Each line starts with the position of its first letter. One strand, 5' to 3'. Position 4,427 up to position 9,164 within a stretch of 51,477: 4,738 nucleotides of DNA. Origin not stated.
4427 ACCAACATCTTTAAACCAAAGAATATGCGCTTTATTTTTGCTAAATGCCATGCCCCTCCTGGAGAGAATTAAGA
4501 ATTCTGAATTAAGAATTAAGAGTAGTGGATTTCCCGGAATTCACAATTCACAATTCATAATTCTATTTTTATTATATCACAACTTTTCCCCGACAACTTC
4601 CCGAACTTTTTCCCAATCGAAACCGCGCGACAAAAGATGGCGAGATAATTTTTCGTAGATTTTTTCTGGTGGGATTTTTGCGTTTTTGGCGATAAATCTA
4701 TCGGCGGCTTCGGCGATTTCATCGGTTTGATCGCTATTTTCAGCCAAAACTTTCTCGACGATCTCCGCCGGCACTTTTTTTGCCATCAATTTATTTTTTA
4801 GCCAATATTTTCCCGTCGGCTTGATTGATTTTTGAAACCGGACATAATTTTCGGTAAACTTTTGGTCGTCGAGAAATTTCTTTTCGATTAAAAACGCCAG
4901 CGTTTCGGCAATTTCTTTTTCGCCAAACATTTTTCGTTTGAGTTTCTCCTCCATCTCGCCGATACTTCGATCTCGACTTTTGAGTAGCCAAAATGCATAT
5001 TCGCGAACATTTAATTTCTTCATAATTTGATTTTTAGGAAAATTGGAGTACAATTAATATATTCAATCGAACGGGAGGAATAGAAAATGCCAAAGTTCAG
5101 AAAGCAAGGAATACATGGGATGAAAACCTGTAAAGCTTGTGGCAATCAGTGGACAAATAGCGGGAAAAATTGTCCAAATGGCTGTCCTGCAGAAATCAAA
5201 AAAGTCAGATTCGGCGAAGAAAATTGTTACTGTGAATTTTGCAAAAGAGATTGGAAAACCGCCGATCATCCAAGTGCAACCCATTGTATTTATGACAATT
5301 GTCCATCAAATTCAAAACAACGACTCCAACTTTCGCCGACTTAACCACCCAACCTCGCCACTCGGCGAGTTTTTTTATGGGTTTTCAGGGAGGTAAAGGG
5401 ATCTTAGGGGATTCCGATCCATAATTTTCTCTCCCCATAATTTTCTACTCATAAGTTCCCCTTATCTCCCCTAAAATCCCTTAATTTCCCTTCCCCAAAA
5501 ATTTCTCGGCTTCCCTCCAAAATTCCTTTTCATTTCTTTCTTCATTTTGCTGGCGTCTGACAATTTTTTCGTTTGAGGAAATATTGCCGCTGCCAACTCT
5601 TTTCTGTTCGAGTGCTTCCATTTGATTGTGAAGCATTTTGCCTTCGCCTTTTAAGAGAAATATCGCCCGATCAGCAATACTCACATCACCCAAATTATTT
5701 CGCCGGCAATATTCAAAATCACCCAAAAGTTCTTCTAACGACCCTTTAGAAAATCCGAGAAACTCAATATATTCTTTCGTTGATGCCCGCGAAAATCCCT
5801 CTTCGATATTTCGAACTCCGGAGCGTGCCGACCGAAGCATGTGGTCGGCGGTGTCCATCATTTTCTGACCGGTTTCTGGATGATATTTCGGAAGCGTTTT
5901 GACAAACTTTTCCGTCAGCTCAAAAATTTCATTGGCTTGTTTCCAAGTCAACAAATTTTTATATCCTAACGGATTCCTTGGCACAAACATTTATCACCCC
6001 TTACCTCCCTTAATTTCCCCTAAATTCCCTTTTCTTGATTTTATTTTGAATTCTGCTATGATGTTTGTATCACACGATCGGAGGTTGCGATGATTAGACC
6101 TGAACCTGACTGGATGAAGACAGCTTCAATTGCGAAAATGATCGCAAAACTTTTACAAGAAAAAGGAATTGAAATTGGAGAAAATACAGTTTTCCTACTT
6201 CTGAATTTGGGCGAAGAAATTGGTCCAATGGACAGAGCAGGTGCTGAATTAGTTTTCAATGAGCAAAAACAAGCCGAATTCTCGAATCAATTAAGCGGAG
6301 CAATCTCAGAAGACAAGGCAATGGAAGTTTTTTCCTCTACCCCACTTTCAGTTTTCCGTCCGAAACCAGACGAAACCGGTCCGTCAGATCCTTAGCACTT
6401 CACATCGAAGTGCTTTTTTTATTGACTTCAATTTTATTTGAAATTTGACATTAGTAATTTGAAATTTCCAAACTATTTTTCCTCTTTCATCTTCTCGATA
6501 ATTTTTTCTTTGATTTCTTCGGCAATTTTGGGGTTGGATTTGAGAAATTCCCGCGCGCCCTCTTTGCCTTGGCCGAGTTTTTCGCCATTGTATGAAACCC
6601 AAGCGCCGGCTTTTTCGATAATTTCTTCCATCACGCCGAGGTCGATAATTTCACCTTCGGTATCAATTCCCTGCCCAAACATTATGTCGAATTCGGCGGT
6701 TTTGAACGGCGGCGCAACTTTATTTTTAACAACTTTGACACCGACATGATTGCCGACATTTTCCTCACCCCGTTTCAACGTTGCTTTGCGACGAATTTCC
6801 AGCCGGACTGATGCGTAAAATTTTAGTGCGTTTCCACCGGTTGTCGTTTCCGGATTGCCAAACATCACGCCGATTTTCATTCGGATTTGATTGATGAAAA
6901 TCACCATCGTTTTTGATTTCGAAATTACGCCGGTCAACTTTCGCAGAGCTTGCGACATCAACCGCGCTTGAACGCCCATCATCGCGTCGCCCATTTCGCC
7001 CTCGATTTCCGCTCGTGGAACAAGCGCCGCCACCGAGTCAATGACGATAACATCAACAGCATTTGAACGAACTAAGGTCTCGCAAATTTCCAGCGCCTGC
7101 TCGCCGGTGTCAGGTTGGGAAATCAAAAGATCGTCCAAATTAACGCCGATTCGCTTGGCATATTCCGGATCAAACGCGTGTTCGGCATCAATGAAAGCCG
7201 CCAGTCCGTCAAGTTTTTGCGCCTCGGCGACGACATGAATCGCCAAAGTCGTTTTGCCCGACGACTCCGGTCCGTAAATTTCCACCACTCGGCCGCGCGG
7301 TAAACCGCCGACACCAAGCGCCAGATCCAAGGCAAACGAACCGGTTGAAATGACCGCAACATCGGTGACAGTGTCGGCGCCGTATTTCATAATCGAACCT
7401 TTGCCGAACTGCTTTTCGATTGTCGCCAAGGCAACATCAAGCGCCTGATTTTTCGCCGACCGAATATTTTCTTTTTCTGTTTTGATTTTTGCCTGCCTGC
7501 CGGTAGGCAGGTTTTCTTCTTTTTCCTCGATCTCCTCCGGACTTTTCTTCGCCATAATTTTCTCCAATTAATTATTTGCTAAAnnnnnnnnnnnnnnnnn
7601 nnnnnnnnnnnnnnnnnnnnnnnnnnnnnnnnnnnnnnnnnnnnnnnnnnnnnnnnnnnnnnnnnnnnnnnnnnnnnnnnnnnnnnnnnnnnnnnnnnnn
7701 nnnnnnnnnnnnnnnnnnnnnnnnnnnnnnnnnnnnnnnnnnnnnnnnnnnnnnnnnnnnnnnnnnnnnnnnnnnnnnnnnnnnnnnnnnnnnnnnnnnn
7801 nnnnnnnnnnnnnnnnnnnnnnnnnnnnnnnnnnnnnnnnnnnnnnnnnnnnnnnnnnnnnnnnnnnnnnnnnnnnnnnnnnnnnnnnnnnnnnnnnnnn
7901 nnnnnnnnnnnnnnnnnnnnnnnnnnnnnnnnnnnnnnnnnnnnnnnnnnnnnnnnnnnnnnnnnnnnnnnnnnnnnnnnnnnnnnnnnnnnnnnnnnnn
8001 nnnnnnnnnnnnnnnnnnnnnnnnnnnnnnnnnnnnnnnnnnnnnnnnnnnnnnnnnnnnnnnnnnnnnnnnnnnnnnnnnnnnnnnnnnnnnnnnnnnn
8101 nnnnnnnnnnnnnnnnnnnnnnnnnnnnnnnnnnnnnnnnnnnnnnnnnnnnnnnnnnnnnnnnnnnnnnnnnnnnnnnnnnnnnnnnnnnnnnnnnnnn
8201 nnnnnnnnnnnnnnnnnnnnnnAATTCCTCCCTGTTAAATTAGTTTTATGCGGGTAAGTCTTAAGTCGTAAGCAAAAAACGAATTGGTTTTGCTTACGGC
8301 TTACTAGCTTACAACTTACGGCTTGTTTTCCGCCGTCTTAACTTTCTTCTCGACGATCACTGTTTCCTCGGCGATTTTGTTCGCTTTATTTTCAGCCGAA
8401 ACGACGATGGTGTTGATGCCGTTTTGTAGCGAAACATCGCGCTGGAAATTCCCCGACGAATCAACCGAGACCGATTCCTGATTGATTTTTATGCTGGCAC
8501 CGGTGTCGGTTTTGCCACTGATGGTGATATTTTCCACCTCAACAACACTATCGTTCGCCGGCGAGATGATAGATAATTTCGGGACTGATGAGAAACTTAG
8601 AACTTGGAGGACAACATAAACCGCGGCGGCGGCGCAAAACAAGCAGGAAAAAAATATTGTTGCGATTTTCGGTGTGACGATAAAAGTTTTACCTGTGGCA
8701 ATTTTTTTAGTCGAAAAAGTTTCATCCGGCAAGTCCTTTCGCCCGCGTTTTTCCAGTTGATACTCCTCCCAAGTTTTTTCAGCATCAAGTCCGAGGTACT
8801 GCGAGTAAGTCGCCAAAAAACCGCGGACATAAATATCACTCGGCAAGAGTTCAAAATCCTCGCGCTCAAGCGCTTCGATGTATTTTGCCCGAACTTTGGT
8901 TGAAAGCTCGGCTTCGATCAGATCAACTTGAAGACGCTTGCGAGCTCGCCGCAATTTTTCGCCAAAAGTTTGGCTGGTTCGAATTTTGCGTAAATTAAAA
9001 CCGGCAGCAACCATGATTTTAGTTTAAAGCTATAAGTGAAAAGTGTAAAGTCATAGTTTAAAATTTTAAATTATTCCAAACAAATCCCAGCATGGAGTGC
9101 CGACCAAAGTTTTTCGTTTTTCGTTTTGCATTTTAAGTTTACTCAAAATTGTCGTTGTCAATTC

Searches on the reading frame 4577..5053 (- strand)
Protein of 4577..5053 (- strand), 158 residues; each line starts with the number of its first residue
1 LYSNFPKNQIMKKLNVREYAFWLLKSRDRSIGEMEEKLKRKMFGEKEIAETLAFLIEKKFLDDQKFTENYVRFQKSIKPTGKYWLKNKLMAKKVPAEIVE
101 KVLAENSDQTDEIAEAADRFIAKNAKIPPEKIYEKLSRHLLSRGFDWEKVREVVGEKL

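Call 98: search_protein_families(library=pfam, proteins=[window:4577-5053:-], max_evalue=0.001)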
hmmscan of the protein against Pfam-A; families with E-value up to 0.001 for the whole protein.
window:4577-5053:- (158 aa): 3 families
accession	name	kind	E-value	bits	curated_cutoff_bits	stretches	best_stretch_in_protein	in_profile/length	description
PF21982.2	RecX_HTH1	-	1.8e-12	47.5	26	1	17-55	2-40/40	RecX, first three-helix domain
PF02631.22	RecX_HTH2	-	6.4e-09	36.3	26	1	62-103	1-42/42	RecX, second three-helix domain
PF21981.2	RecX_HTH3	-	2.4e-08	34.4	26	1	110-154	4-48/48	RecX, third three-helix domain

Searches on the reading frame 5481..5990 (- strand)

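Call 98: search_protein_families(library=pfam, proteins=[window:5481-5990:-], max_evalue=0.001)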
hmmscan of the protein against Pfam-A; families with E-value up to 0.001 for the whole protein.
window:5481-5990:- (169 aa): 1 family
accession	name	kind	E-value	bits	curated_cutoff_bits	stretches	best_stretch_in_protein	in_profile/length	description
PF05635.17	23S_rRNA_IVP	-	6.4e-13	49.3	33.8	1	12-121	2-105/106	23S rRNA-intervening sequence protein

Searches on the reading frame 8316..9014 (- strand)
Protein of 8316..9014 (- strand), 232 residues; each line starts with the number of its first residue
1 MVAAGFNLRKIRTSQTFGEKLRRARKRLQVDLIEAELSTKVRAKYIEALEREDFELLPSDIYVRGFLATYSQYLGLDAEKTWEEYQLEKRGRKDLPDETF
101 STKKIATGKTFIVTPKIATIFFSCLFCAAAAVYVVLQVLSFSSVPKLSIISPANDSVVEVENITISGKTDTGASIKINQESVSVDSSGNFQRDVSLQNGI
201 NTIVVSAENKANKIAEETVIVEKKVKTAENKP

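Call 98: search_protein_families(library=pfam, proteins=[window:8316-9014:-], max_evalue=0.001)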
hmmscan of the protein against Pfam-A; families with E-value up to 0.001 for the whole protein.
window:8316-9014:- (232 aa): 3 families
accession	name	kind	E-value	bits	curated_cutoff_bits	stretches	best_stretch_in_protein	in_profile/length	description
PF13413.12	HTH_25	-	1.1e-19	70.4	24.6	1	21-80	2-61/62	Helix-turn-helix domain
PF09136.16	Glucodextran_B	-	8.9e-13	48.4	27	1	145-222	1-80/83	Glucodextranase, domain B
PF12844.13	HTH_19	-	5e-05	23.6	30.2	1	18-79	1-56/64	Helix-turn-helix domain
